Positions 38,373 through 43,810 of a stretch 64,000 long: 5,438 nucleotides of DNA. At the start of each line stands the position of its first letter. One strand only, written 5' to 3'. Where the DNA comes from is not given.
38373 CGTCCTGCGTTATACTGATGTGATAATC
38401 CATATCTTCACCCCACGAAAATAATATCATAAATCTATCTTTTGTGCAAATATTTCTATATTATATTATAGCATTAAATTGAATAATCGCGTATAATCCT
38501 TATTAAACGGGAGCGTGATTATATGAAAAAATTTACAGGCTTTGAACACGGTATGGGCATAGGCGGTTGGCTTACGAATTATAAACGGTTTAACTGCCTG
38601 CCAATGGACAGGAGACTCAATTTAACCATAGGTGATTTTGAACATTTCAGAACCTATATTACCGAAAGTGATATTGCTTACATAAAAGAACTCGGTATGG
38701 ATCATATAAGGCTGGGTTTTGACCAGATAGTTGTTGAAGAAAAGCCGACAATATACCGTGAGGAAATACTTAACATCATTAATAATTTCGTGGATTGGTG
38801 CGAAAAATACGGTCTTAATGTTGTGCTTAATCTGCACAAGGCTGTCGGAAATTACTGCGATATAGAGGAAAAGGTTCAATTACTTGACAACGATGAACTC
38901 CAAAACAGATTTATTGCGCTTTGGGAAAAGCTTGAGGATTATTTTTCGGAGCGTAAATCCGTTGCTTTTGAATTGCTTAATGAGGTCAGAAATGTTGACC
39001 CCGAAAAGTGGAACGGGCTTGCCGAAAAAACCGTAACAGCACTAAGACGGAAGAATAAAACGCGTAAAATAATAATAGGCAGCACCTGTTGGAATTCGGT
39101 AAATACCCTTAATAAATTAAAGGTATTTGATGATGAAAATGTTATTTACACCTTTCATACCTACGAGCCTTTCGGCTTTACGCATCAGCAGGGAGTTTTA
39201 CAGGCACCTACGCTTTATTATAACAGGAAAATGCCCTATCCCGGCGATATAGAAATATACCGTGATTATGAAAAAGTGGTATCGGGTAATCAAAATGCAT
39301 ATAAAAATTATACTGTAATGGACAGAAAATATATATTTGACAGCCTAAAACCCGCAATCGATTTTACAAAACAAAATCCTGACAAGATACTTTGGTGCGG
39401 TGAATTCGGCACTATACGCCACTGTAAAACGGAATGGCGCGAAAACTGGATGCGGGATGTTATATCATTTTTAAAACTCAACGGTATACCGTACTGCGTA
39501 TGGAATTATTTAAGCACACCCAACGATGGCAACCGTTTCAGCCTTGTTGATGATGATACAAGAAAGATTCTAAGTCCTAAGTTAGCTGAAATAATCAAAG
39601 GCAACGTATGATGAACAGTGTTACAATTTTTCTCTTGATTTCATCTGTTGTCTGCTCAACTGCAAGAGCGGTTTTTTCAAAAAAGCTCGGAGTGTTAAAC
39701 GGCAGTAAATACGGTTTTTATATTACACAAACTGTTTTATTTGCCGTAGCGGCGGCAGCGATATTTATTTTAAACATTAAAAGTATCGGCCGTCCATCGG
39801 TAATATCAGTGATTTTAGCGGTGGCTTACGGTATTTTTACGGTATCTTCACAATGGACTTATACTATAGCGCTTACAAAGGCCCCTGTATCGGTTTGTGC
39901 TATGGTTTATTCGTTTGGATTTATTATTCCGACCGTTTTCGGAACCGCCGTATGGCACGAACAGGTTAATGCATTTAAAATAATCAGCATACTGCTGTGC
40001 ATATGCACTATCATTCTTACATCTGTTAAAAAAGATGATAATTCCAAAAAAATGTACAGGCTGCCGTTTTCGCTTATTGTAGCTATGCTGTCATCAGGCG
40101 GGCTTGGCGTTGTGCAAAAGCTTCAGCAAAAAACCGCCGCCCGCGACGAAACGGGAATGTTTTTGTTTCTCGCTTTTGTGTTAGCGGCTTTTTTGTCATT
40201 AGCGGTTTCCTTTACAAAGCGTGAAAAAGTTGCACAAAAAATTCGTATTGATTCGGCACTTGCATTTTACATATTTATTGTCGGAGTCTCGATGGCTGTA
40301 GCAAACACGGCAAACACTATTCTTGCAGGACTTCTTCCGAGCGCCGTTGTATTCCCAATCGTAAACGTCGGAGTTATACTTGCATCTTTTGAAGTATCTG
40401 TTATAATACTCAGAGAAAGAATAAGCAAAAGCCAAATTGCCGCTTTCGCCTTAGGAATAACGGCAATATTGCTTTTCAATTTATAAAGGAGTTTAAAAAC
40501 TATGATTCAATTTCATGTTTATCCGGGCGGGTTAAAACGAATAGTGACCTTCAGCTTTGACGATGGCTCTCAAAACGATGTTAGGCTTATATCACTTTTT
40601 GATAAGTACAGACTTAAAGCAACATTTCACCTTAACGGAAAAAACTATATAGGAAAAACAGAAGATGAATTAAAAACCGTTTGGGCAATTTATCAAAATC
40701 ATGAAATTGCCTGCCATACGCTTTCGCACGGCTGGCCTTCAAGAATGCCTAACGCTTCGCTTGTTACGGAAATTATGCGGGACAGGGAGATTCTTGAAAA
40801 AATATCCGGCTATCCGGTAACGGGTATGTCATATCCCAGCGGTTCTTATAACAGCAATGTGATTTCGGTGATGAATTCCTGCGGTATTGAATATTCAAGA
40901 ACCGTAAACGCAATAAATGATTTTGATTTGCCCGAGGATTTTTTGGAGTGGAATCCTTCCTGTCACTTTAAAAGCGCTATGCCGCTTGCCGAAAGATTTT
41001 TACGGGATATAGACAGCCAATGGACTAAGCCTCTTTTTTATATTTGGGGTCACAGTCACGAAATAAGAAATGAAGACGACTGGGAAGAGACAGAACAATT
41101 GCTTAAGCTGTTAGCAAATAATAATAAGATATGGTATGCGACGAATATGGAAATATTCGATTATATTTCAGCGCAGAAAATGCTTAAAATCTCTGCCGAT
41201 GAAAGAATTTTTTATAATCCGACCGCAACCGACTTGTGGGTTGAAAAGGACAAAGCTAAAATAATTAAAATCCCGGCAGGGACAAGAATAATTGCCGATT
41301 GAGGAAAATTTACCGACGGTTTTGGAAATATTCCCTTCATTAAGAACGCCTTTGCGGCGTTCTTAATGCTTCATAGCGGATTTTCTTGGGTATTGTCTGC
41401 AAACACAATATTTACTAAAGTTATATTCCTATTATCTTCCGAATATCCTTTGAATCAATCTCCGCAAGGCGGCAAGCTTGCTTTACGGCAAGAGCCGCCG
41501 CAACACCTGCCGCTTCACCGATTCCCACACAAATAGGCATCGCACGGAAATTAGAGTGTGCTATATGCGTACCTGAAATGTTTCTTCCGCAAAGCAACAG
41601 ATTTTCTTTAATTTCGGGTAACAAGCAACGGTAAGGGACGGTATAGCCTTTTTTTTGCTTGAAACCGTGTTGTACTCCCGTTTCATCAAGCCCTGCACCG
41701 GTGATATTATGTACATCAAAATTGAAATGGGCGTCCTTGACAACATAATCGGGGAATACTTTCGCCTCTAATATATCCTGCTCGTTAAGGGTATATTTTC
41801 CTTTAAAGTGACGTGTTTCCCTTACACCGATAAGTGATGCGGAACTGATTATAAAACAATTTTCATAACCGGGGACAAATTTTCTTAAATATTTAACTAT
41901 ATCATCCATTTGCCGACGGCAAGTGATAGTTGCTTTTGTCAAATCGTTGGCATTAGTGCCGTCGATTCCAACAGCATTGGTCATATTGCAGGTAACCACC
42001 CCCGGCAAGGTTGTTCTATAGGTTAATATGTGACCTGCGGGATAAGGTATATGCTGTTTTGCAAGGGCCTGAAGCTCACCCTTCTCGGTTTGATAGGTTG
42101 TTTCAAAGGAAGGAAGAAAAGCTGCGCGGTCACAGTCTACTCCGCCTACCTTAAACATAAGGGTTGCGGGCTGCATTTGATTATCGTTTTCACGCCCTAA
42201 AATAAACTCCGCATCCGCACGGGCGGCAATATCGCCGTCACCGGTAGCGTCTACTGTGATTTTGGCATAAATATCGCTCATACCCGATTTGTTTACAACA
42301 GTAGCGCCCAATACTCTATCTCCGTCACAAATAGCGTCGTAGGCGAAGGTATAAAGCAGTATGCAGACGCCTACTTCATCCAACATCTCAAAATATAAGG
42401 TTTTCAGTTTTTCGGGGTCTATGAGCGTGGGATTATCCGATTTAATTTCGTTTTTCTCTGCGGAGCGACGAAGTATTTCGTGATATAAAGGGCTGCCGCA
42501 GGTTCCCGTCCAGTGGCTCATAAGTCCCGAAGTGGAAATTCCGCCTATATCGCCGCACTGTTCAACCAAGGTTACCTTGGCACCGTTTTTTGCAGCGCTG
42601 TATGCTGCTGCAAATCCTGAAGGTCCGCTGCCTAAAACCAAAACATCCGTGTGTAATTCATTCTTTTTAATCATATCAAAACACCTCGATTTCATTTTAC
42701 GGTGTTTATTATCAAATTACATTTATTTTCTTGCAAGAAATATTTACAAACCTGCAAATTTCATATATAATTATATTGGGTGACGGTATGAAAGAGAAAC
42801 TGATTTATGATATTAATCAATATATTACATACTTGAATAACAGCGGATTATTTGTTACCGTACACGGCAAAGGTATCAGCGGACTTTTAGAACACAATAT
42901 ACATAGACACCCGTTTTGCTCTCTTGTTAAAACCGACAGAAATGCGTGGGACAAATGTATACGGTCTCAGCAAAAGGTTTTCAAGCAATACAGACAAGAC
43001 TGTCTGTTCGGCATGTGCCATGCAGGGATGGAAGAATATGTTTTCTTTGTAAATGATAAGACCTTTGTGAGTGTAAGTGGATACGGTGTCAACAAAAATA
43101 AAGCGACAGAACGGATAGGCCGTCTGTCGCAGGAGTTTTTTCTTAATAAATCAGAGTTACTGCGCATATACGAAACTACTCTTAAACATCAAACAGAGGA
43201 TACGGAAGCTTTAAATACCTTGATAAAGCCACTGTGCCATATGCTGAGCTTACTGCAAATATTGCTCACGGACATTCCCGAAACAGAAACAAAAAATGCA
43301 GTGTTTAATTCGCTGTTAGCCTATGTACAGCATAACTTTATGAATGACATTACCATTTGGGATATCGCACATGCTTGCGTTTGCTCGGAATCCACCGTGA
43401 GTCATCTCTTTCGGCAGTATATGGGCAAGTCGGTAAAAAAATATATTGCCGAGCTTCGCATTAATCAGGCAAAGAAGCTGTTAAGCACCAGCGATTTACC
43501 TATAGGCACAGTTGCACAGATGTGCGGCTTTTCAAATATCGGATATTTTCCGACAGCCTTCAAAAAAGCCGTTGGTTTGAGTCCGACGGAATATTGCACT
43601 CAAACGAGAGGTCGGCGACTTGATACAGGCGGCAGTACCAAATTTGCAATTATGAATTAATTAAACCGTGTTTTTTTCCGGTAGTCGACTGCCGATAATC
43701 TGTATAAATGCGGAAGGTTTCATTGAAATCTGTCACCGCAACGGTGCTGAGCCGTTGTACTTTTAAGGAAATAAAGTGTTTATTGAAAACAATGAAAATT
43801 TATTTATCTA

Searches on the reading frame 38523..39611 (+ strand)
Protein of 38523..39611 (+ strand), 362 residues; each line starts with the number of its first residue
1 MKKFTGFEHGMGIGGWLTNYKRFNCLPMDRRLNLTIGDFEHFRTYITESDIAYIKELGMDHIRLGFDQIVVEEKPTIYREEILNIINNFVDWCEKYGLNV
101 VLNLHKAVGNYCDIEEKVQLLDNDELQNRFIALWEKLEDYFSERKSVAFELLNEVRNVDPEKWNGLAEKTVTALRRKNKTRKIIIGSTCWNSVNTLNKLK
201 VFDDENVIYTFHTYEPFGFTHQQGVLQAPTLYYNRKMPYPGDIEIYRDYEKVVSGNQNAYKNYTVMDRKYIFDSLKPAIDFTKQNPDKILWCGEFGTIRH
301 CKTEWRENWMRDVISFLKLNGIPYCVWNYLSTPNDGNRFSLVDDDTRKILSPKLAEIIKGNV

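Call 28: search_protein_families(library=pfam, proteins=[window:38523-39611:+], max_evalue=0.0001)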
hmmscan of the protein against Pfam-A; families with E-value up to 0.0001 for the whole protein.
window:38523-39611:+ (362 aa): 1 family
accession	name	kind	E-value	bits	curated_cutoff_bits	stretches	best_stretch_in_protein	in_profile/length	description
PF00150.24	Cellulase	-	9.2e-34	117.6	23.5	1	42-329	18-268/272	Cellulase (glycosyl hydrolase family 5)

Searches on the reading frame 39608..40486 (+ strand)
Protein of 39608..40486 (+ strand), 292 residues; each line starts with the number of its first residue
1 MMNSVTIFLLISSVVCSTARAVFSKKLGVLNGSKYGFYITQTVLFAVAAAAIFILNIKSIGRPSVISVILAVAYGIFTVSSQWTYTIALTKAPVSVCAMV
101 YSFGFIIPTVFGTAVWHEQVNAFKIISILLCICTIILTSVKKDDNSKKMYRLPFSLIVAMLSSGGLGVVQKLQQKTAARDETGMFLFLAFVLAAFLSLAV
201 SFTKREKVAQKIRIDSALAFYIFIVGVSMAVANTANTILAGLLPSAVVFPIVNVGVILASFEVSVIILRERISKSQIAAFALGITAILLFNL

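Call 28: search_protein_families(library=pfam, proteins=[window:39608-40486:+], max_evalue=0.0001)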
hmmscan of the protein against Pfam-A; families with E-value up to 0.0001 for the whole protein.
window:39608-40486:+ (292 aa): 1 family
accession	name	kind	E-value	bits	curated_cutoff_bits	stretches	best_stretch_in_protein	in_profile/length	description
PF00892.27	EamA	-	2e-13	51.2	28.2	2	156-291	7-134/135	EamA-like transporter family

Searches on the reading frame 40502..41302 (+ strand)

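Call 28: search_protein_families(library=pfam, proteins=[window:40502-41302:+], max_evalue=0.0001)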
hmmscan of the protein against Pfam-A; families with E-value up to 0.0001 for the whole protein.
window:40502-41302:+ (266 aa): 1 family
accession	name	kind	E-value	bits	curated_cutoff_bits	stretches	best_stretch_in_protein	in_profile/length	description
PF01522.26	Polysacc_deac_1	-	6.6e-24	84.7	23.1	1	12-131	6-123/124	Polysaccharide deacetylase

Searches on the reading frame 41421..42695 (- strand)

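Call 28: search_protein_families(library=pfam, proteins=[window:41421-42695:-], max_evalue=0.0001)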
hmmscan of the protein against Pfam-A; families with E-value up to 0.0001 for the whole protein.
window:41421-42695:- (424 aa): 7 families
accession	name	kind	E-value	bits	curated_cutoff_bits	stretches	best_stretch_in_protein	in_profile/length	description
PF12831.13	FAD_oxidored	-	6.1e-103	345.7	27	1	17-420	1-414/416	FAD dependent oxidoreductase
PF00890.30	FAD_binding_2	-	1.4e-07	31.5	20.4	1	17-52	1-36/414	FAD binding domain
PF13450.12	NAD_binding_8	-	8.5e-07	29.6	21.9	1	20-56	1-37/68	NAD(P)-binding Rossmann-like domain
PF01946.23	Thi4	-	1.3e-06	28.2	26.2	1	4-60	7-63/235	Thi4 family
PF01266.30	DAO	-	1.8e-06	28.1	27.9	1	17-66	1-50/353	FAD dependent oxidoreductase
PF07992.20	Pyr_redox_2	-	2.1e-05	24.6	26.1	1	17-83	2-54/291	Pyridine nucleotide-disulphide oxidoreductase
PF03486.20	HI0933_like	-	9.4e-05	22.4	50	1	17-51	2-36/244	HI0933-like protein Rossmann domain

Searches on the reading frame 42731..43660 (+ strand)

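Call 28: search_protein_families(library=pfam, proteins=[window:42731-43660:+], max_evalue=0.0001)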
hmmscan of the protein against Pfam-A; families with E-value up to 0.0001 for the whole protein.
window:42731-43660:+ (309 aa): 2 families
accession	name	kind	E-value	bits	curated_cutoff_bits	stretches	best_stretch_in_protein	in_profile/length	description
PF12833.13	HTH_18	-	1.2e-20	74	33.6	1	213-288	2-77/80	Helix-turn-helix domain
PF00165.29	HTH_AraC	-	1.7e-16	60.3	26.6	2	253-288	6-40/42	Bacterial regulatory helix-turn-helix proteins, AraC family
